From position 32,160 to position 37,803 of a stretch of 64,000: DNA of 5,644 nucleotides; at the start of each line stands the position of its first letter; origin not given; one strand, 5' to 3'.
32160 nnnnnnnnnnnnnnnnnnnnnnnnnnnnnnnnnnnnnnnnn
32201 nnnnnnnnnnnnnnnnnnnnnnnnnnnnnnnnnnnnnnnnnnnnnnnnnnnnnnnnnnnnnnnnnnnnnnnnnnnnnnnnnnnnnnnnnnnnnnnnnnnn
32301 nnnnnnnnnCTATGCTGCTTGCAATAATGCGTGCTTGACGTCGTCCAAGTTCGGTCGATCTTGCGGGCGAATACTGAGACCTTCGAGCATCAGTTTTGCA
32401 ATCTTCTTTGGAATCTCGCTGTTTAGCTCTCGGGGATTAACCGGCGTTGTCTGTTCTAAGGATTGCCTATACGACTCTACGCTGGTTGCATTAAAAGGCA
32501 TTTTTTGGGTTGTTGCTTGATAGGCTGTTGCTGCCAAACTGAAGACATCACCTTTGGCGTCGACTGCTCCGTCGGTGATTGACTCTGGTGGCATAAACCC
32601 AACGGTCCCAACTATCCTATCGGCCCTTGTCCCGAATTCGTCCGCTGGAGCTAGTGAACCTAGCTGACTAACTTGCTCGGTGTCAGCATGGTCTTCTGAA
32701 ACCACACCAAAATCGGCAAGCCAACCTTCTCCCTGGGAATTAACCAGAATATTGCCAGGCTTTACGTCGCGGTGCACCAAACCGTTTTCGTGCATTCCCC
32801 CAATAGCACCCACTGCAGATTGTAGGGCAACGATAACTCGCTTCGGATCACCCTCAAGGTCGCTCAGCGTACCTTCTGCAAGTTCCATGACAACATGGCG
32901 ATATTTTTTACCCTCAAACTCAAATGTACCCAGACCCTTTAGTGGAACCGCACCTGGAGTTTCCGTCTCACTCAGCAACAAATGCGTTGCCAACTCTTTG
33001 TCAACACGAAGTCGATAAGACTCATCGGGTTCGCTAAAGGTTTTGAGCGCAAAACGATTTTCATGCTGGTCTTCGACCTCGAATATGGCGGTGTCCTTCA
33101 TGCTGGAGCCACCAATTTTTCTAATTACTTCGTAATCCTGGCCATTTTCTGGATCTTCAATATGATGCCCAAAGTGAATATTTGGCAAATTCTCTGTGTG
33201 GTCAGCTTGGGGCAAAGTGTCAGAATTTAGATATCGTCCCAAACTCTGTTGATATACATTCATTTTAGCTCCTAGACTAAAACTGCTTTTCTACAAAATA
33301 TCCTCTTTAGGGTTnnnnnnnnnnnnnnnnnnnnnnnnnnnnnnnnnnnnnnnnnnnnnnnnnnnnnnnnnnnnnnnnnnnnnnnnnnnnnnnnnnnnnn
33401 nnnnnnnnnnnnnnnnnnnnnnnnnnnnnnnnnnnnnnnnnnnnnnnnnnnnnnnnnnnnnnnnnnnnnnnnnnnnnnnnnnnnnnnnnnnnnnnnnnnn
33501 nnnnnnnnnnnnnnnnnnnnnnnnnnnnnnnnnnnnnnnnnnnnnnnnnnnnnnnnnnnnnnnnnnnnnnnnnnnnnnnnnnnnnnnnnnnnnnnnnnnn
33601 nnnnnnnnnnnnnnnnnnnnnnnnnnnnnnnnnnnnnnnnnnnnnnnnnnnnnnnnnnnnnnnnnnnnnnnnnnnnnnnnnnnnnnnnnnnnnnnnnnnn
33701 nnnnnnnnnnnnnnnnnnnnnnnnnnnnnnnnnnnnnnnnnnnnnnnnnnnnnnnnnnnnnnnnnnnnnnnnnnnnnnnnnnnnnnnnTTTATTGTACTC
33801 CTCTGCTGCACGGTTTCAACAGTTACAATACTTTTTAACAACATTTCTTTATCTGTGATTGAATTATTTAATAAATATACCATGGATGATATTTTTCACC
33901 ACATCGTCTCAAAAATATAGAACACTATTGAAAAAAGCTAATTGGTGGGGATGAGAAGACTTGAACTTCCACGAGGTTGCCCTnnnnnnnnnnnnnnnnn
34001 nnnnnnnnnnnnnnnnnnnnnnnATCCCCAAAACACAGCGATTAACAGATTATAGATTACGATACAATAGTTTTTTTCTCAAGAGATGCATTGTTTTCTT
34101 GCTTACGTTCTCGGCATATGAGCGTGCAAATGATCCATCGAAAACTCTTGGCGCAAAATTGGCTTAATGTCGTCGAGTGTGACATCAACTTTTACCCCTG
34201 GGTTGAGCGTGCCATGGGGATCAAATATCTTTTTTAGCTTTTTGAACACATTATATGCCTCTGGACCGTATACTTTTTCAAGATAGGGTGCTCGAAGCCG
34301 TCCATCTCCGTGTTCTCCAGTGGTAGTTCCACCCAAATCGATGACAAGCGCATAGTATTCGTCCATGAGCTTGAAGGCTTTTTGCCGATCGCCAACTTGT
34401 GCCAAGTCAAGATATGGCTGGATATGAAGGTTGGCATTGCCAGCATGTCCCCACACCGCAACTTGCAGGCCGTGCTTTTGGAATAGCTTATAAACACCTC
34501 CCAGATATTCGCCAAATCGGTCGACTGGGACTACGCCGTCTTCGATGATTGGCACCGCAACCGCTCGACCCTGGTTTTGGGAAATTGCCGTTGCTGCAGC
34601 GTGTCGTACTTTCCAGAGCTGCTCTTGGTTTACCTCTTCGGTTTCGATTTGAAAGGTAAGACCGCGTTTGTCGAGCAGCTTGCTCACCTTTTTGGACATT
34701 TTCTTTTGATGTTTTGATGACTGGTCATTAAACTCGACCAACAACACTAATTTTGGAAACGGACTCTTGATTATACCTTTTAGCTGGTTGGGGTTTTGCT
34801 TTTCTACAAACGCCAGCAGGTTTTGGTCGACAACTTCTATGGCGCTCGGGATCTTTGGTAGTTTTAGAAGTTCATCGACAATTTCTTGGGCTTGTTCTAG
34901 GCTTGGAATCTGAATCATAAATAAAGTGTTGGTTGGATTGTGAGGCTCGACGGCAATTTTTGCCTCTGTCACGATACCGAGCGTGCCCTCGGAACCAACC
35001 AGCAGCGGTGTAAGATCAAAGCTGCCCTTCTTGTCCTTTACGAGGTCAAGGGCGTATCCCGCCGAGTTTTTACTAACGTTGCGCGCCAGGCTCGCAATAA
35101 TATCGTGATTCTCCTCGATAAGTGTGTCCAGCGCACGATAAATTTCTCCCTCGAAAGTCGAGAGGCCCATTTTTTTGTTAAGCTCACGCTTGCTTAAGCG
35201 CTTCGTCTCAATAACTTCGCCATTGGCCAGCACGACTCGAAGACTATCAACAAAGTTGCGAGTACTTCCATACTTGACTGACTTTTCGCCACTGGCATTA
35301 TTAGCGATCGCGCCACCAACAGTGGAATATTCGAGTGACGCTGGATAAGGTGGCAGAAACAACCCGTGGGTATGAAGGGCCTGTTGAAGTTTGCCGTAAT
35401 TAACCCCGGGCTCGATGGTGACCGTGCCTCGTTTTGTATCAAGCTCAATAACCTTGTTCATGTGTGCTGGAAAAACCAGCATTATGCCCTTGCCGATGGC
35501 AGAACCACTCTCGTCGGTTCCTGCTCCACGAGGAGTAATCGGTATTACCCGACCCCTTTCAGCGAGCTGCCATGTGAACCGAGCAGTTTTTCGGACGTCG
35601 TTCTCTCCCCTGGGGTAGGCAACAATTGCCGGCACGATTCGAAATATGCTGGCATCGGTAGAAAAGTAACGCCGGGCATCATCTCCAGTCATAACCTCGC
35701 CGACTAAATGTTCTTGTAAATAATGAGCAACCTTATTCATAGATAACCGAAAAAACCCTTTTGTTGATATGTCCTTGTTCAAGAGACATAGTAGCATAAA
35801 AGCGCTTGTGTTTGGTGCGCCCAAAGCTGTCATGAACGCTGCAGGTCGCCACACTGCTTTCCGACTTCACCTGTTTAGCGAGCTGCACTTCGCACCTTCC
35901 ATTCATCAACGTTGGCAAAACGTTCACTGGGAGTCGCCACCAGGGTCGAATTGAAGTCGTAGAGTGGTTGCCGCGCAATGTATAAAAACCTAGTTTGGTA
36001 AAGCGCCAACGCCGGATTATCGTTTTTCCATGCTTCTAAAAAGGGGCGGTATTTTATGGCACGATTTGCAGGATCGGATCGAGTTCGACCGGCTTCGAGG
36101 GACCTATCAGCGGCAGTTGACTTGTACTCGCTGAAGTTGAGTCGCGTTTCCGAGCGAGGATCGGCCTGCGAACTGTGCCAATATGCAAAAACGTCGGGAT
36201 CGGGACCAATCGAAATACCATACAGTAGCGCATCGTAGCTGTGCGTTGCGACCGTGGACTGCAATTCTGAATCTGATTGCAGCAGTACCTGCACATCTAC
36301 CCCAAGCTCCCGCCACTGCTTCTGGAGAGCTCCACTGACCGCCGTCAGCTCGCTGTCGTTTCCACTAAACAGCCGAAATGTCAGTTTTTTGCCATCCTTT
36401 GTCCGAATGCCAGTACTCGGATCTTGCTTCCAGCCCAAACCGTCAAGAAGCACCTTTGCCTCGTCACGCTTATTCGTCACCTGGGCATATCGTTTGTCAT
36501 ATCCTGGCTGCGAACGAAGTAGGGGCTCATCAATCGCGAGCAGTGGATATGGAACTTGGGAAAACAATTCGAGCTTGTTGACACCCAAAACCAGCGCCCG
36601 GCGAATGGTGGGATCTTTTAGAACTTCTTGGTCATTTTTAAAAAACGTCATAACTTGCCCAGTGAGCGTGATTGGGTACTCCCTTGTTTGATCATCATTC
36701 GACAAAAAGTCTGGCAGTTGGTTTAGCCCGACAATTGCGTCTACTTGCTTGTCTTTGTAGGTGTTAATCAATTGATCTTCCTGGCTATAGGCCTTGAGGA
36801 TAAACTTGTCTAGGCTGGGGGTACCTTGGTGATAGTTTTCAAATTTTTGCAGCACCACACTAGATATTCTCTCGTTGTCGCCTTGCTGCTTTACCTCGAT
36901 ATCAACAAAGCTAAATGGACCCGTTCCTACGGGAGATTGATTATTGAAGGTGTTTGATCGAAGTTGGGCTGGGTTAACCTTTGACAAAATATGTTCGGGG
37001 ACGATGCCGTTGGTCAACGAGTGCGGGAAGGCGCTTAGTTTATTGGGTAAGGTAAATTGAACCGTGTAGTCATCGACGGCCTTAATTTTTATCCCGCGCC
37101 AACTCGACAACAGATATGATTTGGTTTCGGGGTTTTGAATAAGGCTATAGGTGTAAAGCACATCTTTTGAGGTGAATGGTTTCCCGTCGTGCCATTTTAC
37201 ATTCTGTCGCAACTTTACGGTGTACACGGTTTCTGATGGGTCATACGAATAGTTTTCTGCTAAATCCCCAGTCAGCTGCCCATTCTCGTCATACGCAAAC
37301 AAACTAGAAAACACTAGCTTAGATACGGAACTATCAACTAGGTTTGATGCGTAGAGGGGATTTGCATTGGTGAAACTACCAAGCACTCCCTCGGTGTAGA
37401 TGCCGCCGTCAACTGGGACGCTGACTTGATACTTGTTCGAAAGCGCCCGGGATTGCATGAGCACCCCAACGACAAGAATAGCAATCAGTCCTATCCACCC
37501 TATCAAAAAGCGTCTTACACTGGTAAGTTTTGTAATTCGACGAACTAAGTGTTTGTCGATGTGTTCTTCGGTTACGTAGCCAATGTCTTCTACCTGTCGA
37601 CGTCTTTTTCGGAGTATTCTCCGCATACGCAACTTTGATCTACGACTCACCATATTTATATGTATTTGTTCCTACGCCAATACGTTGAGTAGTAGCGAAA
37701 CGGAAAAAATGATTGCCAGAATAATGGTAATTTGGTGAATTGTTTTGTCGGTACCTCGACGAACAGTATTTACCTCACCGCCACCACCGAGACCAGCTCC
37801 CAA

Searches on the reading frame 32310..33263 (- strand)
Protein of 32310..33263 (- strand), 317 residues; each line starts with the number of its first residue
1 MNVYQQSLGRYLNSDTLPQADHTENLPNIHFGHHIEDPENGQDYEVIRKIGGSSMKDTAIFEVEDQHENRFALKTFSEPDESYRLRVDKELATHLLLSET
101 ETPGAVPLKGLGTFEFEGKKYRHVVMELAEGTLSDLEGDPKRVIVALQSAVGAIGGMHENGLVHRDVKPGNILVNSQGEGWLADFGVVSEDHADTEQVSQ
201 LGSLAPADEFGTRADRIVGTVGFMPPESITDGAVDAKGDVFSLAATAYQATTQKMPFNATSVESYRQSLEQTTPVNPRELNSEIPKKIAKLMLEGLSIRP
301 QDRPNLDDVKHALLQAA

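Call 72: search_protein_families(library=pfam, proteins=[window:32310-33263:-], max_evalue=0.001)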
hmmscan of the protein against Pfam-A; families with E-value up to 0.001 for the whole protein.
window:32310-33263:- (317 aa): 4 families
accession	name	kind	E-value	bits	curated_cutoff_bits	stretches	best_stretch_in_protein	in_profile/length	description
PF00069.31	Pkinase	-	6.9e-26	91.6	31.7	1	63-311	19-259/263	Protein kinase domain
PF07714.23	PK_Tyr_Ser-Thr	-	9.5e-15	55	23.1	1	96-312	54-257/258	Protein tyrosine and serine/threonine kinase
PF17667.7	Pkinase_fungal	-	5.8e-05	22.4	24.1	1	24-224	199-360/387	Fungal protein kinase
PF03109.22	ABC1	-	0.00018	21.2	22.9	1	156-192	182-218/244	ABC1 atypical kinase-like domain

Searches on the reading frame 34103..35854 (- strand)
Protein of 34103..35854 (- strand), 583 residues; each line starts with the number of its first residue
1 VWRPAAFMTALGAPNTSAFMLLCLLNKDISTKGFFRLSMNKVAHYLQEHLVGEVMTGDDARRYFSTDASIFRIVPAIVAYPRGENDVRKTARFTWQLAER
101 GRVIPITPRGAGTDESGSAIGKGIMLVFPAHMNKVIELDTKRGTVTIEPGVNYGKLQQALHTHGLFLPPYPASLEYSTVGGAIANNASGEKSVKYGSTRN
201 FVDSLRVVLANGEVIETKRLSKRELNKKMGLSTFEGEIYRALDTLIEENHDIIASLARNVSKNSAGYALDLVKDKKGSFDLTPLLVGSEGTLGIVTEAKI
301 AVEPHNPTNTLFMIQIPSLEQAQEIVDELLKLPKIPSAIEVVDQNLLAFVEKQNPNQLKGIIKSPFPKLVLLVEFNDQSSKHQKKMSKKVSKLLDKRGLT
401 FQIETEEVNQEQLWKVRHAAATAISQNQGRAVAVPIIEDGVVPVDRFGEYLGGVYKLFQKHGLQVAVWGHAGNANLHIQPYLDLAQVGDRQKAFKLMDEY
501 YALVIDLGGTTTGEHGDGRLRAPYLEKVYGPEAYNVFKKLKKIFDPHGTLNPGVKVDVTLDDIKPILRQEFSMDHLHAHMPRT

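Call 39: search_protein_families(library=pfam, proteins=[window:34103-35854:-], max_evalue=0.00001)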
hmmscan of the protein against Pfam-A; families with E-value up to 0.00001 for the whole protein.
window:34103-35854:- (583 aa): 2 families
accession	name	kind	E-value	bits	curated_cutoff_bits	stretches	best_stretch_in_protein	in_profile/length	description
PF02913.24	FAD-oxidase_C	-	1.1e-50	173.1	21.2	1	310-553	6-246/248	FAD linked oxidases, C-terminal domain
PF01565.28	FAD_binding_4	-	3.5e-37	127.6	26.4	1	75-217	1-138/139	FAD binding domain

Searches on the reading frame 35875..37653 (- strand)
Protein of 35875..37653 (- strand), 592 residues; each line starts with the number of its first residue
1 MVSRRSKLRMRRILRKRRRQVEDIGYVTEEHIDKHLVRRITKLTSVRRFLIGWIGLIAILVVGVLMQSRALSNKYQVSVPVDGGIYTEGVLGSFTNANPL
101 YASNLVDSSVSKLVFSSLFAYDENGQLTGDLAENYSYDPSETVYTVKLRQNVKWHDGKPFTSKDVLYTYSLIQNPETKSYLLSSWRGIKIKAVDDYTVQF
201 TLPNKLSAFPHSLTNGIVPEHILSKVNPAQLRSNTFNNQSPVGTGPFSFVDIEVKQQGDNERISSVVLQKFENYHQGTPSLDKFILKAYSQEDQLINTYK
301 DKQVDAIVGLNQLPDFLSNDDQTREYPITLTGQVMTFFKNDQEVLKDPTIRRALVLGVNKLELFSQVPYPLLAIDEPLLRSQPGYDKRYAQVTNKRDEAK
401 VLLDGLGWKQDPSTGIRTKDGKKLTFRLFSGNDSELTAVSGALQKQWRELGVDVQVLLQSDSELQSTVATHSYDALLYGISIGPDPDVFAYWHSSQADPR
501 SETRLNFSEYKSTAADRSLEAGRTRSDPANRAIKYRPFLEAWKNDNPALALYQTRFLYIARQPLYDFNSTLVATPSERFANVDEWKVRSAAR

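Call 39: search_protein_families(library=pfam, proteins=[window:35875-37653:-], max_evalue=0.00001)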
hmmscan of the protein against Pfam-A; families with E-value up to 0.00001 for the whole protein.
window:35875-37653:- (592 aa): 1 family
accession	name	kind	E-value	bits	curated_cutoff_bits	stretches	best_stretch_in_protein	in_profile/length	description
PF00496.27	SBP_bac_5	-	1.7e-59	202.2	32.4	1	127-496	2-363/368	Bacterial extracellular solute-binding proteins, family 5 Middle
